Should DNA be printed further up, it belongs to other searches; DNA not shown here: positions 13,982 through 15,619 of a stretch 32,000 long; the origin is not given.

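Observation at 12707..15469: Helicase-less, membrane-tethered TerB-C plus DUF2791 (BrxD-like) ATPase pair: candidate new variant of a Shango/TerB-type conflict system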

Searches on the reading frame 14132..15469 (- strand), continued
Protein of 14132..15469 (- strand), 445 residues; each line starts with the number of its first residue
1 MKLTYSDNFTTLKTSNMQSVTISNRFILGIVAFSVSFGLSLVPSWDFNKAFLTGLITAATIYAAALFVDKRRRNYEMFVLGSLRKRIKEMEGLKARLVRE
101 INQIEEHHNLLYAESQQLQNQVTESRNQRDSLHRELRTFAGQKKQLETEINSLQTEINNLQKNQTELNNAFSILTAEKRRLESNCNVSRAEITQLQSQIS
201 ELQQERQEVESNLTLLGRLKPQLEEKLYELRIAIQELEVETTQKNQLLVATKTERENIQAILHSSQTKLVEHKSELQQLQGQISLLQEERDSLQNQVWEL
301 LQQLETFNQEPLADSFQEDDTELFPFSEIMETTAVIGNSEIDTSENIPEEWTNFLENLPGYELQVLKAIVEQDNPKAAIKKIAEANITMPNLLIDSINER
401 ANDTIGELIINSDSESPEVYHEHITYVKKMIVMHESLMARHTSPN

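Call 10: find_homologous_proteins(query=window:14132-15469:-)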
Query window:14132-15469:- (445 aa): 650 proteins with E <= 0.001 among 8000 candidates; the best 120 are listed.
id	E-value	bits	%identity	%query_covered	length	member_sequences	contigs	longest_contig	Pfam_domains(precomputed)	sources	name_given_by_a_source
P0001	4.1e-267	904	96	100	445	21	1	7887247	PF13863.12,PF23649.2,PF24161.2,PF28019.1,PF15615.12,PF10473.15,PF26095.1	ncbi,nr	ncbi:hypothetical protein FBB35_26955 [Nostoc sp. TCL240-02]|nr:hypothetical protein FBB35_26955 [No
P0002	4.2e-266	900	100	96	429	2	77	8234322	PF13863.12,PF23649.2,PF24161.2,PF28019.1,PF15615.12,PF10473.15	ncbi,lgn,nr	ncbi:tellurite resistance TerB C-terminal domain-containing protein [Nostoc punctiforme]|nr:tellurit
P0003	2.9e-256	868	93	100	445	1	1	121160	PF13863.12,PF23649.2,PF24161.2,PF28019.1,PF15615.12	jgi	jgi:chromosome segregation ATPase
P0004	3.5e-251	851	91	100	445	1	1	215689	PF23649.2,PF24161.2,PF28019.1,PF15615.12,PF07888.17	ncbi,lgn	ncbi:MAG: tellurite resistance TerB C-terminal domain-containing protein [Nostoc sp.]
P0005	2.5e-249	845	90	100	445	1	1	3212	PF13870.12,PF13863.12,PF23649.2,PF24161.2,PF28019.1,PF15615.12,PF07888.17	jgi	jgi:chromosome segregation ATPase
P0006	7.6e-246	834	90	100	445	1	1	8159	PF28175.1,PF23649.2,PF24161.2,PF15615.12,PF07888.17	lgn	-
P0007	1.5e-245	833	89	100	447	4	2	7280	PF23649.2,PF24161.2,PF28019.1,PF15615.12,PF07888.17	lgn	-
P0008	2.5e-245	832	88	100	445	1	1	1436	PF13851.12,PF02090.22,PF13863.12,PF23649.2,PF24161.2,PF28019.1,PF15615.12,PF26095.1,PF07888.17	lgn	-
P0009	3.3e-245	831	89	100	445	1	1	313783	PF28175.1,PF23649.2,PF24161.2,PF15615.12,PF07888.17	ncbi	ncbi:MAG: tellurite resistance TerB C-terminal domain-containing protein [Nostoc sp.]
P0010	1.4e-244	829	89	100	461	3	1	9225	PF23649.2,PF24161.2,PF28019.1,PF15615.12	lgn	-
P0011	2.5e-244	829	89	100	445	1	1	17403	PF23649.2,PF24161.2,PF15615.12,PF07888.17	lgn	-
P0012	9.4e-244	827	89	100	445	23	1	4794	PF23649.2,PF24161.2,PF15615.12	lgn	-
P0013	1.1e-243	826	89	100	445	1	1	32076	PF28175.1,PF23649.2,PF24161.2,PF28019.1,PF15615.12,PF10473.15,PF07888.17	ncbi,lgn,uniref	ncbi:tellurite resistance TerB C-terminal domain-containing protein [Nostoc sp.]|uniref:tellurite re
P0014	1.1e-243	826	89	100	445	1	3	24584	PF23649.2,PF24161.2,PF28019.1,PF15615.12,PF10473.15,PF07888.17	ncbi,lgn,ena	ncbi:MAG: tellurite resistance TerB C-terminal domain-containing protein [Nostoc sp.]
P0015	1.1e-243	826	89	100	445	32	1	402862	PF13863.12,PF23649.2,PF24161.2,PF28019.1,PF15615.12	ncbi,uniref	ncbi:MAG: tellurite resistance TerB C-terminal domain-containing protein [Nostoc sp.]|uniref:telluri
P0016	1.2e-243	826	89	100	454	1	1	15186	PF23649.2,PF24161.2,PF28019.1,PF15615.12,PF07888.17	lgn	-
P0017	1.3e-243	826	89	100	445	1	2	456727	PF13870.12,PF28175.1,PF23649.2,PF24161.2,PF15615.12,PF07888.17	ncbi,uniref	ncbi:tellurite resistance TerB C-terminal domain-containing protein [Nostoc sp.]|uniref:tellurite re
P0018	2.4e-243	825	89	100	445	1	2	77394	PF23649.2,PF24161.2,PF15615.12,PF07888.17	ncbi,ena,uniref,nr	ncbi:tellurite resistance TerB C-terminal domain-containing protein [Nostoc sp. JL34]|uniref:telluri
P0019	2.8e-243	825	88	100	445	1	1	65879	PF13851.12,PF23649.2,PF24161.2,PF28019.1,PF15615.12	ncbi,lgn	-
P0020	5.2e-243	824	89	100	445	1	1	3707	PF23649.2,PF24161.2,PF15615.12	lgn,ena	-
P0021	5.8e-243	824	88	100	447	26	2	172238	PF13851.12,PF13863.12,PF23649.2,PF24161.2,PF28019.1,PF15615.12,PF10473.15,PF07888.17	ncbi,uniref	ncbi:MAG: tellurite resistance TerB C-terminal domain-containing protein [Nostoc sp.]|uniref:telluri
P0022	8.7e-243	823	89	100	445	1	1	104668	PF23649.2,PF24161.2,PF15615.12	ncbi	ncbi:MAG: tellurite resistance TerB C-terminal domain-containing protein [Nostoc sp.]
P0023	1.0e-242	823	88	100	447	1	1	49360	PF13863.12,PF26346.1,PF23649.2,PF24161.2,PF28019.1,PF15615.12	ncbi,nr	ncbi:hypothetical protein LC607_32225 [Nostoc sp. CHAB 5824]|nr:hypothetical protein [Nostoc sp. CHA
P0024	1.2e-242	823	88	100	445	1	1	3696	PF28175.1,PF23649.2,PF24161.2,PF15615.12,PF10473.15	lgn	-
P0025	4.4e-242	821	88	100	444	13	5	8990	PF23649.2,PF24161.2,PF15615.12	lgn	-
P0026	5.0e-242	821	88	99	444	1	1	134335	PF13870.12,PF28175.1,PF23649.2,PF24161.2,PF15615.12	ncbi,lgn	ncbi:MAG: tellurite resistance TerB C-terminal domain-containing protein [Nostoc sp.]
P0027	7.2e-242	820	89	99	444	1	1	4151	PF13870.12,PF23649.2,PF24161.2,PF15615.12,PF07888.17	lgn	-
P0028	8.3e-242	820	87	100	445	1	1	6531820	PF23649.2,PF24161.2,PF15615.12,PF07888.17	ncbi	-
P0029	1.5e-241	819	88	99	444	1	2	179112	PF13870.12,PF28175.1,PF23649.2,PF24161.2,PF15615.12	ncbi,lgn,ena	-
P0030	1.6e-241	819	88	99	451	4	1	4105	PF13863.12,PF23649.2,PF24161.2,PF28019.1,PF15615.12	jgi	jgi:DNA repair exonuclease SbcCD ATPase subunit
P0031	1.6e-241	819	87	100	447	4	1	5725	PF23649.2,PF15615.12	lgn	-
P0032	1.7e-241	819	88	99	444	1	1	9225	PF13870.12,PF23649.2,PF24161.2,PF15615.12,PF07888.17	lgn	-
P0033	2.1e-241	819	88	99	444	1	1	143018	PF13870.12,PF13863.12,PF23649.2,PF24161.2,PF15615.12,PF10473.15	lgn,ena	-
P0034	3.2e-241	818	88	100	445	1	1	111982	PF28175.1,PF23649.2,PF24161.2,PF15615.12,PF10473.15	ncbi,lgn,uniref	ncbi:tellurite resistance TerB C-terminal domain-containing protein [Nostoc sp.]|uniref:tellurite re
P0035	5.0e-241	818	88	100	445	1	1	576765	PF28175.1,PF23649.2,PF24161.2,PF15615.12,PF10473.15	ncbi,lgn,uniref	ncbi:tellurite resistance TerB C-terminal domain-containing protein [Nostoc sp.]|uniref:tellurite re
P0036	5.6e-241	818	88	100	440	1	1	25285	PF13863.12,PF23649.2,PF15615.12,PF07888.17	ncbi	-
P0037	6.2e-241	817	88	99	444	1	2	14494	PF13870.12,PF23649.2,PF24161.2,PF15615.12,PF10473.15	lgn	-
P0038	8.0e-241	817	87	100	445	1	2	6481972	PF23649.2,PF24161.2,PF15615.12,PF07888.17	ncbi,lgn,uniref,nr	ncbi:hypothetical protein GXM_04489 [Nostoc sphaeroides CCNUC1]|uniref:TerB-C domain-containing prot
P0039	8.7e-241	817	88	100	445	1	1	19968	PF23649.2,PF24161.2,PF15615.12,PF10473.15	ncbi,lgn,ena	-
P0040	9.5e-241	817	88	99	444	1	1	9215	PF13870.12,PF28175.1,PF23649.2,PF24161.2,PF15615.12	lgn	-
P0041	1.6e-240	816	88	100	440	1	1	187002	PF13863.12,PF23649.2,PF15615.12,PF07888.17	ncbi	-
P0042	1.8e-240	816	87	100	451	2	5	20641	PF23649.2,PF24161.2,PF15615.12,PF07888.17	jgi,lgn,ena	-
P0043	2.3e-240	816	88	100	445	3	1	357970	PF28175.1,PF23649.2,PF24161.2,PF15615.12,PF10473.15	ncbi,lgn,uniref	ncbi:tellurite resistance TerB C-terminal domain-containing protein [Nostoc sp.]|uniref:tellurite re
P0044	3.4e-240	815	87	100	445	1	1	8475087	PF28175.1,PF23649.2,PF24161.2,PF15615.12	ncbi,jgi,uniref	ncbi:tellurite resistance TerB C-terminal domain-containing protein [Nostoc sp. DSM 114167]|jgi:unch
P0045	4.2e-240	815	85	100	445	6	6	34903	PF25994.1,PF23649.2,PF24161.2,PF15615.12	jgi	jgi:chromosome segregation ATPase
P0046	5.5e-240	814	86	100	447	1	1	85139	PF23649.2,PF15615.12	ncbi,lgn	ncbi:MAG: tellurite resistance TerB C-terminal domain-containing protein [Nostoc sp.]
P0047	6.4e-240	814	87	100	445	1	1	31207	PF23649.2,PF24161.2,PF15615.12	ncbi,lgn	-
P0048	6.4e-240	814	88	100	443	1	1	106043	PF23649.2,PF24161.2,PF28019.1,PF15615.12,PF07888.17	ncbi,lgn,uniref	ncbi:tellurite resistance TerB C-terminal domain-containing protein [Nostoc sp.]|uniref:tellurite re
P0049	1.1e-239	813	87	100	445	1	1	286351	PF23649.2,PF15615.12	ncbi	ncbi:tellurite resistance TerB C-terminal domain-containing protein [Nostoc sp.]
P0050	1.2e-239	813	87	100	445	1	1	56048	PF28175.1,PF23649.2,PF24161.2,PF28019.1,PF15615.12,PF10473.15,PF26095.1,PF07888.17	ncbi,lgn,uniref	ncbi:tellurite resistance TerB C-terminal domain-containing protein [Nostoc sp.]|uniref:tellurite re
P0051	1.3e-239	813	87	100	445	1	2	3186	PF13851.12,PF13863.12,PF28175.1,PF23649.2,PF24161.2,PF15615.12,PF10473.15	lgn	-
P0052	1.4e-239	813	87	100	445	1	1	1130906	PF28175.1,PF23649.2,PF24161.2,PF15615.12,PF10473.15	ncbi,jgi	ncbi:TerB-C domain-containing protein [Nostoc sp. DSM 114160]|jgi:DNA repair exonuclease SbcCD ATPas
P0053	1.5e-239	813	86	100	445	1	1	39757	PF28175.1,PF23649.2,PF28019.1,PF15615.12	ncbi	ncbi:MAG: tellurite resistance TerB C-terminal domain-containing protein [Nostoc sp.]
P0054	1.6e-239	813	87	100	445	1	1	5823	PF23649.2,PF15615.12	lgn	-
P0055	2.0e-239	812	90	96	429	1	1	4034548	PF23649.2,PF24161.2,PF15615.12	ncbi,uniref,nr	ncbi:hypothetical protein GTQ43_12865 [Nostoc sp. KVJ3]|uniref:tellurite resistance TerB C-terminal 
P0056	2.5e-239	812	87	100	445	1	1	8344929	PF28175.1,PF23649.2,PF24161.2,PF15615.12,PF10473.15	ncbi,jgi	ncbi:tellurite resistance TerB C-terminal domain-containing protein [Nostoc sp. DSM 114159]|jgi:DNA 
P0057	5.4e-239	811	87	100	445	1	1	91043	PF28175.1,PF23649.2,PF15615.12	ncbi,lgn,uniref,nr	ncbi:MAG: tellurite resistance TerB C-terminal domain-containing protein [Nostoc sp. DedQUE05]|unire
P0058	5.5e-239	811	87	100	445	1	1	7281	PF23649.2,PF15615.12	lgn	-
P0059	7.5e-239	811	86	100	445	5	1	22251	PF13851.12,PF23649.2,PF24161.2,PF28019.1,PF15615.12,PF07888.17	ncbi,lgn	ncbi:MAG: tellurite resistance TerB C-terminal domain-containing protein [Nostoc sp.]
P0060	8.8e-239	810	87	100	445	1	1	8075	PF23649.2,PF24161.2,PF15615.12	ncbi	ncbi:MAG: tellurite resistance TerB C-terminal domain-containing protein [Nostoc sp.]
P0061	9.6e-239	810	87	100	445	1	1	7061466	PF28175.1,PF23649.2,PF24161.2,PF15615.12,PF10473.15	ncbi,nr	ncbi:TerB-C domain protein [Nostoc sp. 'Lobaria pulmonaria (5183) cyanobiont']|nr:TerB-C domain prot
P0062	1.0e-238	810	87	100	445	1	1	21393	PF28175.1,PF23649.2,PF24161.2,PF15615.12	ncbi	-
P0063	1.9e-238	809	87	100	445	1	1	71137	PF28175.1,PF23649.2,PF15615.12,PF10473.15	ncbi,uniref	ncbi:MAG: tellurite resistance TerB C-terminal domain-containing protein [Nostoc sp.]|uniref:telluri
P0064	2.6e-238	809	87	100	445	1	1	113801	PF13851.12,PF23649.2,PF24161.2,PF15615.12,PF10473.15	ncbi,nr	ncbi:MAG: tellurite resistance TerB C-terminal domain-containing protein [Nostoc sp. DedQUE12b]|nr:t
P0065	3.6e-238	808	89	96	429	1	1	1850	PF13863.12,PF23649.2,PF15615.12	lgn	-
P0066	4.6e-238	808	87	100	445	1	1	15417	PF02090.22,PF23649.2,PF24161.2,PF15615.12,PF10473.15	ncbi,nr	ncbi:hypothetical protein FM036_12440 [Nostoc sp. HG1]|nr:hypothetical protein [Nostoc sp. HG1]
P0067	5.8e-238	808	87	100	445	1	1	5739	PF23649.2,PF24161.2,PF15615.12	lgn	-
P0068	6.2e-238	808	86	100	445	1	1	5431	PF23649.2,PF24161.2,PF15615.12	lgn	-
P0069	6.8e-238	807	85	100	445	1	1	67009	PF13851.12,PF28175.1,PF23649.2,PF24161.2,PF28019.1,PF15615.12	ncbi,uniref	ncbi:tellurite resistance TerB C-terminal domain-containing protein [Nostoc sp.]|uniref:tellurite re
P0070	9.8e-238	807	87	100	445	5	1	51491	PF23649.2,PF15615.12,PF10473.15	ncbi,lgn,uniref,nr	ncbi:MAG: tellurite resistance TerB C-terminal domain-containing protein [Nostoc sp. DedQUE08]|unire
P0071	1.0e-237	807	87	100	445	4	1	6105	PF23649.2,PF24161.2,PF28019.1,PF15615.12,PF07888.17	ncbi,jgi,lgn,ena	jgi:chromosome segregation ATPase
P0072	1.1e-237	807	87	100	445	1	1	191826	PF13851.12,PF23649.2,PF24161.2,PF15615.12,PF10473.15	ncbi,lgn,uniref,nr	ncbi:tellurite resistance TerB C-terminal domain-containing protein [Nostoc sp. DedQUE09]|uniref:tel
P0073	1.2e-237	807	90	96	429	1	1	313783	PF28175.1,PF23649.2,PF24161.2,PF15615.12,PF10473.15,PF07888.17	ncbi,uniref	ncbi:tellurite resistance TerB C-terminal domain-containing protein [Nostoc sp.]|uniref:tellurite re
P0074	1.2e-237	807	86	100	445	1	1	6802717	PF23649.2,PF24161.2,PF28019.1,PF15615.12,PF07888.17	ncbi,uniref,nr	ncbi:hypothetical protein ANSO36C_28750 [Nostoc cf. commune SO-36]|uniref:TerB-C domain-containing p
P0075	1.4e-237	806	87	99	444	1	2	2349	PF23649.2,PF24161.2,PF15615.12,PF10473.15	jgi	jgi:uncharacterized coiled-coil DUF342 family protein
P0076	1.5e-237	806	86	100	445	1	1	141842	PF23649.2,PF24161.2,PF28019.1,PF15615.12,PF07888.17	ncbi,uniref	ncbi:MAG: tellurite resistance TerB C-terminal domain-containing protein [Nostoc sp.]|uniref:telluri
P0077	1.7e-237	806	86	100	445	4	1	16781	PF13851.12,PF13863.12,PF23649.2,PF24161.2,PF15615.12,PF10473.15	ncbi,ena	-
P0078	1.9e-237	806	87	100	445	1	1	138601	PF28175.1,PF23649.2,PF15615.12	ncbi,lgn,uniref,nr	ncbi:tellurite resistance TerB C-terminal domain-containing protein [Nostoc sp. DedSLP04]|uniref:tel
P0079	2.0e-237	806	87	100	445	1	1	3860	PF23649.2,PF24161.2,PF15615.12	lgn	-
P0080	2.5e-237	806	87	100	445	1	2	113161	PF23649.2,PF24161.2,PF15615.12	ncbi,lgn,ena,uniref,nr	ncbi:tellurite resistance TerB C-terminal domain-containing protein [Nostoc sp. NMS7]|uniref:telluri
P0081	2.5e-237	806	86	100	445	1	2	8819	PF23649.2,PF28019.1,PF15615.12,PF07888.17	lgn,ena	-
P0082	2.6e-237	805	89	96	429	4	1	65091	PF28175.1,PF23649.2,PF24161.2,PF15615.12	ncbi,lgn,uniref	ncbi:MAG: tellurite resistance TerB C-terminal domain-containing protein [Nostoc sp.]|uniref:telluri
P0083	3.6e-237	805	90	96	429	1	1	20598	PF28175.1,PF23649.2,PF24161.2,PF15615.12,PF10473.15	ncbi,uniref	ncbi:MAG: tellurite resistance TerB C-terminal domain-containing protein [Nostoc sp.]|uniref:telluri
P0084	3.7e-237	805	87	99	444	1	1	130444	PF28175.1,PF23649.2,PF24161.2,PF28019.1,PF15615.12,PF10473.15,PF26095.1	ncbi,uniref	ncbi:tellurite resistance TerB C-terminal domain-containing protein [Nostoc sp.]|uniref:tellurite re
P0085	8.4e-237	804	90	96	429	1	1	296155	PF23649.2,PF24161.2,PF28019.1,PF15615.12,PF07888.17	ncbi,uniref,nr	ncbi:MAG: tellurite resistance TerB C-terminal domain-containing protein [Nostoc sp. ChiQUE02]|unire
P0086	8.9e-237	804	89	96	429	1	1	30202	PF23649.2,PF24161.2,PF28019.1,PF15615.12,PF07888.17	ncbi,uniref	ncbi:tellurite resistance TerB C-terminal domain-containing protein [Nostoc sp.]|uniref:tellurite re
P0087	1.0e-236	804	86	100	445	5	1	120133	PF28175.1,PF23649.2,PF15615.12,PF10473.15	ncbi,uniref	ncbi:MAG: tellurite resistance TerB C-terminal domain-containing protein [Nostoc sp.]|uniref:telluri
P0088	1.4e-236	803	86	100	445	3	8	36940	PF13851.12,PF13863.12,PF28175.1,PF23649.2,PF24161.2,PF24319.3,PF15615.12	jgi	jgi:chromosome segregation ATPase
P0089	2.3e-236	802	88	96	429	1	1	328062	PF13851.12,PF02090.22,PF13863.12,PF23649.2,PF24161.2,PF28019.1,PF15615.12,PF07888.17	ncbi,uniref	ncbi:MAG: tellurite resistance TerB C-terminal domain-containing protein [Nostoc sp.]|uniref:telluri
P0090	3.3e-236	802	87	100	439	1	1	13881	PF28175.1,PF23649.2,PF15615.12,PF10473.15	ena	-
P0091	3.8e-236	802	90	96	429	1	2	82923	PF28175.1,PF23649.2,PF24161.2,PF28019.1,PF15615.12,PF10473.15,PF07888.17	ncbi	ncbi:MAG: tellurite resistance TerB C-terminal domain-containing protein [Nostoc sp.]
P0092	4.1e-236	802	89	96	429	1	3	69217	PF23649.2,PF24161.2,PF28019.1,PF15615.12,PF10473.15,PF07888.17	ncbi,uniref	ncbi:tellurite resistance TerB C-terminal domain-containing protein [Nostoc sp.]|uniref:tellurite re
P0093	4.6e-236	801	86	100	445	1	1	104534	PF13863.12,PF23649.2,PF28019.1,PF15615.12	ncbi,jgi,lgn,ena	jgi:DNA repair exonuclease SbcCD ATPase subunit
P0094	4.8e-236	801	89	96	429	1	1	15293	PF23649.2,PF24161.2,PF28019.1,PF15615.12,PF10473.15,PF07888.17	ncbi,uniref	ncbi:MAG: tellurite resistance TerB C-terminal domain-containing protein [Nostoc sp.]|uniref:telluri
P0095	6.6e-236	801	86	100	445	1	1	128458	PF25986.1,PF13863.12,PF28175.1,PF23649.2,PF24161.2,PF15615.12,PF10473.15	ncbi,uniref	ncbi:tellurite resistance TerB C-terminal domain-containing protein [Nostoc sp.]|uniref:tellurite re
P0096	7.2e-236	801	87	96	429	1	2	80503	PF13863.12,PF23649.2,PF24161.2,PF15615.12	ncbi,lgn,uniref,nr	ncbi:MAG: tellurite resistance TerB C-terminal domain-containing protein [Nostoc sp. DedVER02]|unire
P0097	9.4e-236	800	89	96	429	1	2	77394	PF23649.2,PF24161.2,PF15615.12,PF07888.17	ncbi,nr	ncbi:MAG: hypothetical protein HWQ44_17235 [Nostoc sp. JL34]|nr:hypothetical protein [Nostoc sp. JL3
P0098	1.0e-235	800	86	100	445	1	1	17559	PF23649.2,PF15615.12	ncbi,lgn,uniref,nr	ncbi:tellurite resistance TerB C-terminal domain-containing protein [Nostoc sp. NOS(2021)]|uniref:te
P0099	1.7e-235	799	85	100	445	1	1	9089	PF23649.2,PF24161.2,PF15615.12,PF07888.17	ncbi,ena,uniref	ncbi:tellurite resistance TerB C-terminal domain-containing protein [uncultured Nostoc sp.]|uniref:t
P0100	2.1e-235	799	85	100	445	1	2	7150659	PF13863.12,PF23649.2,PF24161.2,PF15615.12,PF10473.15,PF07888.17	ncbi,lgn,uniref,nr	ncbi:hypothetical protein NIES4072_59890 [Nostoc commune NIES-4072]|uniref:TerB-C domain-containing 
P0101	2.6e-235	799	87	100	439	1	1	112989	PF28175.1,PF23649.2,PF24161.2,PF15615.12,PF10473.15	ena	-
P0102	3.6e-235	798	86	100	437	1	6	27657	PF13870.12,PF23649.2,PF24161.2,PF28019.1,PF15615.12,PF07888.17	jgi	jgi:chromosome segregation ATPase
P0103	6.6e-235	798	86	100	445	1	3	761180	PF23649.2,PF15615.12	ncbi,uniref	ncbi:tellurite resistance TerB C-terminal domain-containing protein [Nostoc sp.]|uniref:tellurite re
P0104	6.9e-235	797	85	100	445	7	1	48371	PF26346.1,PF23649.2,PF24161.2,PF15615.12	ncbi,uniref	ncbi:MAG: tellurite resistance TerB C-terminal domain-containing protein [Nostoc sp.]|uniref:telluri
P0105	9.8e-235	797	86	100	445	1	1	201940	PF28175.1,PF23649.2,PF15615.12,PF10473.15,PF07888.17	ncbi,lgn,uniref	ncbi:tellurite resistance TerB C-terminal domain-containing protein [Nostoc sp.]|uniref:tellurite re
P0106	2.7e-234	796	85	100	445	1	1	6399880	PF25986.1,PF13863.12,PF28175.1,PF23649.2,PF24161.2,PF15615.12,PF10473.15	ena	-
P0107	4.7e-234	795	85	100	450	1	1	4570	PF23649.2,PF11180.14,PF15615.12,PF10473.15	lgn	-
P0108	6.1e-234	794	88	96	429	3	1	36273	PF23649.2,PF15615.12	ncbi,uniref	ncbi:tellurite resistance TerB C-terminal domain-containing protein [Nostoc sp.]|uniref:tellurite re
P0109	8.8e-234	794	85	100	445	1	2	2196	PF25986.1,PF23649.2,PF24161.2,PF15615.12,PF10473.15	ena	-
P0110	1.2e-233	793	88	96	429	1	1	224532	PF28175.1,PF23649.2,PF24161.2,PF15615.12,PF10473.15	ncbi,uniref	ncbi:tellurite resistance TerB C-terminal domain-containing protein [Nostoc sp.]|uniref:tellurite re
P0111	1.6e-233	793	88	96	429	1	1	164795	PF13870.12,PF13863.12,PF23649.2,PF24161.2,PF15615.12,PF10473.15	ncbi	ncbi:MAG: tellurite resistance TerB C-terminal domain-containing protein [Nostoc sp.]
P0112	1.9e-233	793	88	96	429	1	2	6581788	PF23649.2,PF24161.2,PF15615.12,PF07888.17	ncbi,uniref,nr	ncbi:hypothetical protein LC613_24195 [Nostoc sphaeroides CHAB 2801]|uniref:tellurite resistance Ter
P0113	1.9e-233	793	84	100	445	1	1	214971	PF13870.12,PF28175.1,PF23649.2,PF24161.2,PF15615.12,PF10473.15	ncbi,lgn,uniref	ncbi:MAG: tellurite resistance TerB C-terminal domain-containing protein [Nostoc sp.]|uniref:telluri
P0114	2.6e-233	792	88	96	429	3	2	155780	PF23649.2,PF24161.2,PF15615.12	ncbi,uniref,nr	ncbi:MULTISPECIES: tellurite resistance TerB C-terminal domain-containing protein [Nostoc]|uniref:Te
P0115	3.0e-233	792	85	100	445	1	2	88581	PF13863.12,PF23649.2,PF24161.2,PF15615.12,PF10473.15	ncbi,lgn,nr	ncbi:MAG: tellurite resistance TerB C-terminal domain-containing protein [Nostoc sp. ChiVER01]|nr:MU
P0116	4.1e-233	792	85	100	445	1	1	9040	PF28175.1,PF23649.2,PF24161.2,PF15615.12,PF10473.15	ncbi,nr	ncbi:tellurite resistance TerB C-terminal domain-containing protein [Nostoc edaphicum]|nr:tellurite 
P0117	6.4e-233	791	88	96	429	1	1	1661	PF23649.2,PF15615.12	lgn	-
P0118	7.5e-233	791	84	100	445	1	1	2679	PF23649.2,PF24161.2,PF15615.12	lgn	-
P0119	7.5e-233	791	88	96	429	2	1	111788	PF23649.2,PF24161.2,PF15615.12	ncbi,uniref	ncbi:MAG: tellurite resistance TerB C-terminal domain-containing protein [Nostoc sp.]|uniref:telluri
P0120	8.3e-233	791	86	100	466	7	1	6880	PF13863.12,PF23649.2,PF24161.2,PF15615.12,PF10473.15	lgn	-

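Call 64: search_solved_structures(query=window:14132-15469:-, max_evalue=0.01)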
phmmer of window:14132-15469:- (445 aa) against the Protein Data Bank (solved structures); distinct sequences matched with E-value up to 0.01: 0.
